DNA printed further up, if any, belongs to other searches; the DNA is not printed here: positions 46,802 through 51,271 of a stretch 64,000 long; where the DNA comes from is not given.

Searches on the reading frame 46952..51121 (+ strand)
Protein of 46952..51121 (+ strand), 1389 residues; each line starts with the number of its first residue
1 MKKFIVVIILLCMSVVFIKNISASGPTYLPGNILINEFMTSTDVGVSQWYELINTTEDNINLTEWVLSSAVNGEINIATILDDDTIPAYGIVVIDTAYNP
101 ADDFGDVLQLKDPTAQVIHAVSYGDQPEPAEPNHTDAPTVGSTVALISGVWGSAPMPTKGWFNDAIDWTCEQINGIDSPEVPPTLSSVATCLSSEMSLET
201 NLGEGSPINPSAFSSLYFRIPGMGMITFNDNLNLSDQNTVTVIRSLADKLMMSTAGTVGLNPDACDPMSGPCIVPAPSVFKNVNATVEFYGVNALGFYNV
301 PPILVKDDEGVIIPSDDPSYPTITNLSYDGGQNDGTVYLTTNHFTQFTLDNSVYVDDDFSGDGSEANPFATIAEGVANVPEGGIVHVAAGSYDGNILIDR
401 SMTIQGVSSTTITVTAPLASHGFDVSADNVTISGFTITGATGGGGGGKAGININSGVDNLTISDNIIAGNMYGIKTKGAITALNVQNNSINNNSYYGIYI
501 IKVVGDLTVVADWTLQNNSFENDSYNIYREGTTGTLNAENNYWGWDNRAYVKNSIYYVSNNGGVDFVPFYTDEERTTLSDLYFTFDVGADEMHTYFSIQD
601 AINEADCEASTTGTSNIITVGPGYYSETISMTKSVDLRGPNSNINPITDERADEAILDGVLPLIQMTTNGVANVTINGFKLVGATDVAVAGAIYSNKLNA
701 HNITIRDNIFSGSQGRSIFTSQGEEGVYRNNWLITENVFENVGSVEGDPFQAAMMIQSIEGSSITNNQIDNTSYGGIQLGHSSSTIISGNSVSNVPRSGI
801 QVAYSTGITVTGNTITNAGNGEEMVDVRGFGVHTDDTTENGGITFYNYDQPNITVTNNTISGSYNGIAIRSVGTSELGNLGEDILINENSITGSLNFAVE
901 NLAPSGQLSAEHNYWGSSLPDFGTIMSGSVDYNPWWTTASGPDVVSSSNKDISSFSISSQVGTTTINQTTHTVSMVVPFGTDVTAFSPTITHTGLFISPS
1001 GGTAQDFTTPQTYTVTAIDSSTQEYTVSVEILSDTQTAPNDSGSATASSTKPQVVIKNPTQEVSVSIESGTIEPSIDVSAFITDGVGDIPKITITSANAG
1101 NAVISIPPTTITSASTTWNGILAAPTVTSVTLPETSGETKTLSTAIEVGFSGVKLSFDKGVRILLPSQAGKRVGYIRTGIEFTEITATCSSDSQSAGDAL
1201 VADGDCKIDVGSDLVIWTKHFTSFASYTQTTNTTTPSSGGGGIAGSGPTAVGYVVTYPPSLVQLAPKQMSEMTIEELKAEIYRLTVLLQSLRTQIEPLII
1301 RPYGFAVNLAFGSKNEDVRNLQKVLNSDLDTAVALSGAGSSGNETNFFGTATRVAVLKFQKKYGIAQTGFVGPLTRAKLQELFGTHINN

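Call 33: search_protein_families(library=pfam, proteins=[window:46952-51121:+])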
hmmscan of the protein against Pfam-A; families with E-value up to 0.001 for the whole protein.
window:46952-51121:+ (1389 aa): 4 families
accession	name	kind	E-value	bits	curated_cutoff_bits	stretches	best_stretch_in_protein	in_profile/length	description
PF13229.12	Beta_helix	-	2.7e-18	66.6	25.9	2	699-872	7-147/158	Right handed beta helix region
PF05048.19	NosD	-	2e-11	44.2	23.6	2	753-874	18-138/212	Periplasmic copper-binding protein (NosD)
PF01471.23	PG_binding_1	-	8.5e-09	35.9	23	1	1315-1379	2-57/57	Putative peptidoglycan binding domain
PF00932.25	LTD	-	1e-07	32.7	34.3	1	30-124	5-108/109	Lamin Tail Domain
